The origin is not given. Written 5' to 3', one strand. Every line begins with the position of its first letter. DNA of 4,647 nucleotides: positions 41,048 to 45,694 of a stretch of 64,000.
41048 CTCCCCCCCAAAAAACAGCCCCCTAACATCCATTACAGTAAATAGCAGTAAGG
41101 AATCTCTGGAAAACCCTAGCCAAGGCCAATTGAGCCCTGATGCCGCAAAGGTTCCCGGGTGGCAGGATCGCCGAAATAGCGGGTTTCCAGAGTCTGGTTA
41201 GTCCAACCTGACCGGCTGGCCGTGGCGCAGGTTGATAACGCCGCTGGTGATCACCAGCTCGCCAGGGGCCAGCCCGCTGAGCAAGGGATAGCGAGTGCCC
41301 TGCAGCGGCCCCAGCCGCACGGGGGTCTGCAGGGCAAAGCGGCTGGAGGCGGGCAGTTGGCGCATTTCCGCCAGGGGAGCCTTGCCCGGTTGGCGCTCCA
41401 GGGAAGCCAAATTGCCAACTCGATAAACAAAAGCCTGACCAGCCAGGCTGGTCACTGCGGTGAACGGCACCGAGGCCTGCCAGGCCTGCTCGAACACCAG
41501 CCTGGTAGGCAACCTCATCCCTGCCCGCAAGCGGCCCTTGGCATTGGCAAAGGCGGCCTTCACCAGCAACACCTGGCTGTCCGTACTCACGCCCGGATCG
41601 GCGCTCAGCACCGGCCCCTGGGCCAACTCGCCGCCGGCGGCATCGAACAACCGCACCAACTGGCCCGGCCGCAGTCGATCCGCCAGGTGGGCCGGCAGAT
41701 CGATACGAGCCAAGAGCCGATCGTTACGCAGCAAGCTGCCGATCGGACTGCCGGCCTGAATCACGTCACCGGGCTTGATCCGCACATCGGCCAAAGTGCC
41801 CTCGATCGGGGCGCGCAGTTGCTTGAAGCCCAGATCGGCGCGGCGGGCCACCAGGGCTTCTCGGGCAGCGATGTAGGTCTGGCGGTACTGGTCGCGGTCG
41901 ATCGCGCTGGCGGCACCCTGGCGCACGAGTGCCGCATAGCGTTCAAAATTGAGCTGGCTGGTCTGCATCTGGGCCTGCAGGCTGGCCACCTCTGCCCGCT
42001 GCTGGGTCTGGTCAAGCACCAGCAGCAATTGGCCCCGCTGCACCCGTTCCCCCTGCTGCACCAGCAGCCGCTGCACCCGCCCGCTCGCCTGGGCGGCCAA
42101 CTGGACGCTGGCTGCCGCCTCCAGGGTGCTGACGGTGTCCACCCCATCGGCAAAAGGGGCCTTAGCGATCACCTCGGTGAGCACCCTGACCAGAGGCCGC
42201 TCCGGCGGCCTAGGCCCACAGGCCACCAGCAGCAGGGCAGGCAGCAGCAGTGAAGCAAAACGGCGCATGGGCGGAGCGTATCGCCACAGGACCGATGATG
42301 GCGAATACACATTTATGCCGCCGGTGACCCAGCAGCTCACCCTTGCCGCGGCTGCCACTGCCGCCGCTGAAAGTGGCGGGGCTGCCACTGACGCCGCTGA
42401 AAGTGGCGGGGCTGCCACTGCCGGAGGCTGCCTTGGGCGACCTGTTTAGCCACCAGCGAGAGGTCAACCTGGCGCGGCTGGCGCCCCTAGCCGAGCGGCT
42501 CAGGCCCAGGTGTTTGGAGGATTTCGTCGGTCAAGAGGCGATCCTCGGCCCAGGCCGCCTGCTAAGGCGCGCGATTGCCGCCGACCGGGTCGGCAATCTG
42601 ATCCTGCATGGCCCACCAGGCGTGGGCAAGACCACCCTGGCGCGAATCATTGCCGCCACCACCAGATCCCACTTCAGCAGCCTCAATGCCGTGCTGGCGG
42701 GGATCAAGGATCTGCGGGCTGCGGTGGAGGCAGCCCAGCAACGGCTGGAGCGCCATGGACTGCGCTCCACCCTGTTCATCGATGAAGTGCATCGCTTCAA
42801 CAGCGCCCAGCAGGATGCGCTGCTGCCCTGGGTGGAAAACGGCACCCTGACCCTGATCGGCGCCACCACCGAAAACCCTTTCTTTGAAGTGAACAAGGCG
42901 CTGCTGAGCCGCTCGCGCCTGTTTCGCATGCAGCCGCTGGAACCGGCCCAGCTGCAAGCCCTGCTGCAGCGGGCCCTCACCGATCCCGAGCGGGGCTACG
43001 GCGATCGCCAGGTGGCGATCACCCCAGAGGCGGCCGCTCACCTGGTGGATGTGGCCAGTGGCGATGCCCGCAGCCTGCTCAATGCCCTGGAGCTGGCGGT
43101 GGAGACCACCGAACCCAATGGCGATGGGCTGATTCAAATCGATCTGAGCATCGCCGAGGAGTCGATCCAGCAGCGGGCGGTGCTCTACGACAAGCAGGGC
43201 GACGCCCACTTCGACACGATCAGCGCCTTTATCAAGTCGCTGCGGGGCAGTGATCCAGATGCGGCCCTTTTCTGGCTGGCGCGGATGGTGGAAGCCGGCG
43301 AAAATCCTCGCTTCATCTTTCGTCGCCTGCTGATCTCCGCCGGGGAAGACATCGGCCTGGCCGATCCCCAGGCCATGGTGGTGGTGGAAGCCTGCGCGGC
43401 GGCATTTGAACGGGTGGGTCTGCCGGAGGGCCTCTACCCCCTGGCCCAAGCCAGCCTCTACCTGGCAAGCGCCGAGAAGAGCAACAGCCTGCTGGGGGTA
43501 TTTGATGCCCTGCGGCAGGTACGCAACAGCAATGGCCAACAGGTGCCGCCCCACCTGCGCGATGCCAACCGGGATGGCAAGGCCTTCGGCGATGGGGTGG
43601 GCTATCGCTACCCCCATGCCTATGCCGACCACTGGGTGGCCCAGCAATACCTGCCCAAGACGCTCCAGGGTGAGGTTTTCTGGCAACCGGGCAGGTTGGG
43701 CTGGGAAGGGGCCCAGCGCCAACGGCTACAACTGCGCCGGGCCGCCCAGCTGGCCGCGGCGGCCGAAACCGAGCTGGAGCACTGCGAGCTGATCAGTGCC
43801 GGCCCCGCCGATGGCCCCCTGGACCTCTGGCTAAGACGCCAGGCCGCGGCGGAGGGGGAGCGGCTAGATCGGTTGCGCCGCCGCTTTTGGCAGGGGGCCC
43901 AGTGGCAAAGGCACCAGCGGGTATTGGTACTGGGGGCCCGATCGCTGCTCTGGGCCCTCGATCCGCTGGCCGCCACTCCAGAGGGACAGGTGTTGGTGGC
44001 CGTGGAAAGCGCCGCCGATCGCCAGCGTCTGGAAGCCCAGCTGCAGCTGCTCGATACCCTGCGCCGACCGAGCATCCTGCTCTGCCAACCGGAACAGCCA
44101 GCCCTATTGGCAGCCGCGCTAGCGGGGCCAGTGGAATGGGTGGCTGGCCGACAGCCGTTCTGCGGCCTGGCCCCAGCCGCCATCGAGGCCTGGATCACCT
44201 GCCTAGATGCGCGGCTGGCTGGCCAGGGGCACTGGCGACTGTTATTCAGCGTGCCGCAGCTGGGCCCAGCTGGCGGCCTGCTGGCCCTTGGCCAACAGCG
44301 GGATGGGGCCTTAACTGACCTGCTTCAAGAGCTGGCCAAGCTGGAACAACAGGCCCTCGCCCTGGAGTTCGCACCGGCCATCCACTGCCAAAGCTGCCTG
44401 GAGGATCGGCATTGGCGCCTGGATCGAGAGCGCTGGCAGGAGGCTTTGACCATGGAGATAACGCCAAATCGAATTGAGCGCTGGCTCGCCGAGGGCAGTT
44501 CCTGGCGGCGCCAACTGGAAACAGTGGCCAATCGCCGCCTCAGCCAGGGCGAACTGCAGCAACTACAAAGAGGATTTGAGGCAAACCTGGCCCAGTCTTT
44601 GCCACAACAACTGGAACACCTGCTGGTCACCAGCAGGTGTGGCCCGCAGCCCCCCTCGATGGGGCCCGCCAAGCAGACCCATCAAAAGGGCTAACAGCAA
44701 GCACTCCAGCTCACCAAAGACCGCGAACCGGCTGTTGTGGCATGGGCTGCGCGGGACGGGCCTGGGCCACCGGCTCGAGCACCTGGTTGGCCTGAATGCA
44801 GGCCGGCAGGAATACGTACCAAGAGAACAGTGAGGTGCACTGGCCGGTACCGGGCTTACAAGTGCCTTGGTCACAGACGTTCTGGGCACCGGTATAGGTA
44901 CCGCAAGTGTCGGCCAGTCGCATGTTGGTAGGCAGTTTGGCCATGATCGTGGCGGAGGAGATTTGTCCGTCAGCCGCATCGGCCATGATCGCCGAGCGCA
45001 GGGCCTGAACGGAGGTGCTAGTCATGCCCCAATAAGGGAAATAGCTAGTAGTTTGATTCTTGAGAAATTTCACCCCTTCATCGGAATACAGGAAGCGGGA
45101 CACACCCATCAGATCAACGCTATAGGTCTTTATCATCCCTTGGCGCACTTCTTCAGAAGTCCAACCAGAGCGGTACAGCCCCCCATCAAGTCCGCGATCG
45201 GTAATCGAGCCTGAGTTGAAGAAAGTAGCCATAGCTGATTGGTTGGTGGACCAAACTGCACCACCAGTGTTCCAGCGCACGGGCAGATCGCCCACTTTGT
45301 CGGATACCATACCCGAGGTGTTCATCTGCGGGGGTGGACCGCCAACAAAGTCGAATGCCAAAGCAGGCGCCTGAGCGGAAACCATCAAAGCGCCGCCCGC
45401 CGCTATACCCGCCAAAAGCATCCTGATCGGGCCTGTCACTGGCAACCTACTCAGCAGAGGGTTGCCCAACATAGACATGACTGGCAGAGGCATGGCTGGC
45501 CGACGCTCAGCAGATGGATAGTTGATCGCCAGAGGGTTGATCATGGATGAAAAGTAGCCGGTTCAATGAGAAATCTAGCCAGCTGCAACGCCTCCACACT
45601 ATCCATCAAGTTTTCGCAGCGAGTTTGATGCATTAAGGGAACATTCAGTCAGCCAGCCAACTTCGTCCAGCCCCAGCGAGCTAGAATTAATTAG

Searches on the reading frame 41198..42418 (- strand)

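Call 9: search_protein_families(library=pfam, proteins=[window:41198-42418:-])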
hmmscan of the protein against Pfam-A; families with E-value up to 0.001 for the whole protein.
window:41198-42418:- (406 aa): 4 families
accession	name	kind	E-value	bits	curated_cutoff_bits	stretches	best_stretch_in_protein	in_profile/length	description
PF13437.12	HlyD_3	-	2.6e-16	60.7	22.2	1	201-299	2-105/106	HlyD family secretion protein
PF16576.10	HlyD_D23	-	2e-13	50.6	30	1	103-301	18-212/214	Barrel-sandwich domain of CusB or HlyD membrane-fusion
PF13533.13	Biotin_lipoyl_2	-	2.5e-10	40.4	29.8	1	105-136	1-32/32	Biotin-lipoyl like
PF00364.28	Biotin_lipoyl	-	5.2e-07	29.9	22.1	0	103-135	41-73/73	Biotin-requiring enzyme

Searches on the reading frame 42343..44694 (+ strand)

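Call 9: search_protein_families(library=pfam, proteins=[window:42343-44694:+])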
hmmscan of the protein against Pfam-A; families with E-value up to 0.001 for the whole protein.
window:42343-44694:+ (783 aa): 11 families
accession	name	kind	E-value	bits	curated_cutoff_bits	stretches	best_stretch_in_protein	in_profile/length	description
PF12002.13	MgsA_C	-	1.5e-58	197.9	27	1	302-463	1-164/167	MgsA AAA+ ATPase C terminal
PF16193.11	AAA_assoc_2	-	1.2e-27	96.4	34.3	1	221-301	2-81/81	AAA C-terminal domain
PF00004.35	AAA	-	1.6e-15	58.1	21.2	1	86-194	1-124/131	ATPase family associated with various cellular activities (AAA)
PF05496.18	RuvB_N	-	4.7e-14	52.9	27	1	53-172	1-116/159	Holliday junction DNA helicase RuvB P-loop domain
PF07728.20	AAA_5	-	3.6e-07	30.7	22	1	85-179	1-105/139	AAA domain (dynein-related subfamily)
PF13173.12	AAA_14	-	1.3e-05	25.6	27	1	86-200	5-124/129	AAA domain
PF00158.32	Sigma54_activat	-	3.2e-05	24.1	20.2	0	141-178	94-131/168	Sigma-54 interaction domain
PF13401.12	AAA_22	-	6.6e-05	23.7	27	0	84-107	6-29/130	AAA domain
PF20720.3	nSTAND3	-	0.0001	22.5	27.2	1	84-130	18-63/155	Novel STAND NTPase 3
PF01078.27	Mg_chelatase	-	0.00022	21.1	20.3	0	78-104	17-43/207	Magnesium chelatase, subunit ChlI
PF13191.12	AAA_16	-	0.00032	21.7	32.6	1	74-164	15-102/167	AAA ATPase domain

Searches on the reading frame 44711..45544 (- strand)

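Call 9: search_protein_families(library=pfam, proteins=[window:44711-45544:-])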
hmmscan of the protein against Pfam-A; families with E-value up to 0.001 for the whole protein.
window:44711-45544:- (277 aa): 1 family
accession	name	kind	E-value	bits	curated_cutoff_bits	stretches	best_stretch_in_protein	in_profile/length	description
PF07176.17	DUF1400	-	0.00014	22.6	23.4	1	129-207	45-122/127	Alpha/beta hydrolase of unknown function (DUF1400)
